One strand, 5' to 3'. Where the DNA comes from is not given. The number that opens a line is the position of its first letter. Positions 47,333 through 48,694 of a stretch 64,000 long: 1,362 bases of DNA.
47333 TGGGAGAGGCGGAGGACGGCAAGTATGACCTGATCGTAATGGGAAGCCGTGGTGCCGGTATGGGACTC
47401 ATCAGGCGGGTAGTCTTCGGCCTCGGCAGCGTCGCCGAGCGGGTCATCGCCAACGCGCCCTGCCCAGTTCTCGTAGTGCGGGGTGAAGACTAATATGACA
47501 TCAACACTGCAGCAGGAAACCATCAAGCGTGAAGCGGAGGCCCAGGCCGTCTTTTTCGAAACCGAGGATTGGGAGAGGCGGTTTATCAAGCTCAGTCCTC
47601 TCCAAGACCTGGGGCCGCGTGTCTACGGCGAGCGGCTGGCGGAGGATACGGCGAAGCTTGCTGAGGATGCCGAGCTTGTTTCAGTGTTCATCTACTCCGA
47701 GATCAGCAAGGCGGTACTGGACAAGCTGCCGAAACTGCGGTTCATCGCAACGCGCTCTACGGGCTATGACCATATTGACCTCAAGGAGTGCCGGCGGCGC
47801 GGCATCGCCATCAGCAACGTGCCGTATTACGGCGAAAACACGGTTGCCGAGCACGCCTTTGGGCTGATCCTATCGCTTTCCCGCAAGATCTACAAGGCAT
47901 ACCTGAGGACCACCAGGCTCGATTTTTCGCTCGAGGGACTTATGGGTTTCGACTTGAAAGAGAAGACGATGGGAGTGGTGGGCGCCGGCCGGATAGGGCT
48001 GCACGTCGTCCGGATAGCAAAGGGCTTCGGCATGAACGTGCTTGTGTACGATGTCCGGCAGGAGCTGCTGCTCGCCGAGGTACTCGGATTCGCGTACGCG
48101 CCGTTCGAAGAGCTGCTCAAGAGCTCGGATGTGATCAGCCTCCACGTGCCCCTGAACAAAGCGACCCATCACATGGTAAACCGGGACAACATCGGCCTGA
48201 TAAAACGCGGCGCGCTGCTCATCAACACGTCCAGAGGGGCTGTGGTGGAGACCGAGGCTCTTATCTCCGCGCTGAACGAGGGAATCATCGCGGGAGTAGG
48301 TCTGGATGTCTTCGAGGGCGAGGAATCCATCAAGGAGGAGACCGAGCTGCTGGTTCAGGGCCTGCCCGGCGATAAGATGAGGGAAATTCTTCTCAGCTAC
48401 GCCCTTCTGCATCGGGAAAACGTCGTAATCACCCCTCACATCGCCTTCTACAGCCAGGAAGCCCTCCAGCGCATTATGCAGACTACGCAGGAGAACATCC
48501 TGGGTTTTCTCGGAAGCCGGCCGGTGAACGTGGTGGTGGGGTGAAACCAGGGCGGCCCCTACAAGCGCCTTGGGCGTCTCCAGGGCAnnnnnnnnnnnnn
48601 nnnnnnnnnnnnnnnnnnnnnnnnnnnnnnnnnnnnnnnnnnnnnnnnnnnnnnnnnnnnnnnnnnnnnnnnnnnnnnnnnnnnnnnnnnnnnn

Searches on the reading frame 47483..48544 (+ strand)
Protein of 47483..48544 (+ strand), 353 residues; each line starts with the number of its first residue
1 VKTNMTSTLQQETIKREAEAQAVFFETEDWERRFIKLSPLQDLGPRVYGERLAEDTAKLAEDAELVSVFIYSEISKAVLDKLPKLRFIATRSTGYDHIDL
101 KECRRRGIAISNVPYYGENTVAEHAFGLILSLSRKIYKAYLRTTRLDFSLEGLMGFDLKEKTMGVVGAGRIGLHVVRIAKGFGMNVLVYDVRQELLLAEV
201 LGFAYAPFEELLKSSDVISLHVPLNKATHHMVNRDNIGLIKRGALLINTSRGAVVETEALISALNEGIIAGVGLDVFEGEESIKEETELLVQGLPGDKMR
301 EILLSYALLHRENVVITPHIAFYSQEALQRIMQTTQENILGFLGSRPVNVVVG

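Call 48: search_protein_families(library=ncbifam, proteins=[window:47483-48544:+], max_evalue=1e-10)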
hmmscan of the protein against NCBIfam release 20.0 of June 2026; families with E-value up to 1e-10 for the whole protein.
window:47483-48544:+ (353 aa): 21 families
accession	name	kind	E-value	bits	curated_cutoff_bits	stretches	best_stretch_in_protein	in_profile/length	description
NF000492.1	vanH_gen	exception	1.2e-68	231.5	540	1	27-342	7-310/312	D-lactate dehydrogenase VanH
NF009714.1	PRK13243.1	equivalog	1e-65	222.2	455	1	64-289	47-278/332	glyoxylate reductase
TIGR01327.1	PGDH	equivalog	3.4e-58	197.7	454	1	61-351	39-309/525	phosphoglycerate dehydrogenase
NF000371.1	vanH_Agroup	exception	7.4e-57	193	700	1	29-342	14-315/322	VanH-A/VanH-Pt family D-lactate dehydrogenase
NF000151.1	vanH-Ac1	exception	6.5e-55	186.8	750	1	28-342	44-347/351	D-lactate dehydrogenase VanH-Ac1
NF005069.0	PRK06487.1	equivalog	5.1e-54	183.5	448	1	20-351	4-319/320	2-hydroxyacid dehydrogenase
NF000112.1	vanH-Amyco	exception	5.3e-53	180.5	625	1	34-343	43-340/348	VanH-AOV family D-lactate dehydrogenase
NF000004.1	vanH-D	exception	5.7e-53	180.1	550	1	34-343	20-317/323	D-lactate dehydrogenase VanH-D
NF006263.0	PRK08410.1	equivalog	4.4e-52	177.4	389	1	38-343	17-307/311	D-2-hydroxyacid dehydrogenase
NF005387.0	PRK06932.1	equivalog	2.9e-51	174.3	492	1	50-342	32-309/314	2-hydroxyacid dehydrogenase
NF008759.0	PRK11790.1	equivalog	7.7e-51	173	404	1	58-343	50-317/410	phosphoglycerate dehydrogenase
NF006374.0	PRK08605.1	subfamily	4.6e-50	170.6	356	1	50-338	33-317/332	D-lactate dehydrogenase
NF009127.0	PRK12480.1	equivalog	2.8e-49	167.9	579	1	23-335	5-312/330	D-lactate dehydrogenase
NF000128.1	vanH-Sc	exception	1.2e-48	166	650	1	52-345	52-332/337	D-lactate dehydrogenase VanH-Sc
NF001309.0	PRK00257.1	equivalog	2.5e-44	151.8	434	1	58-286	33-243/379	4-phosphoerythronate dehydrogenase PdxB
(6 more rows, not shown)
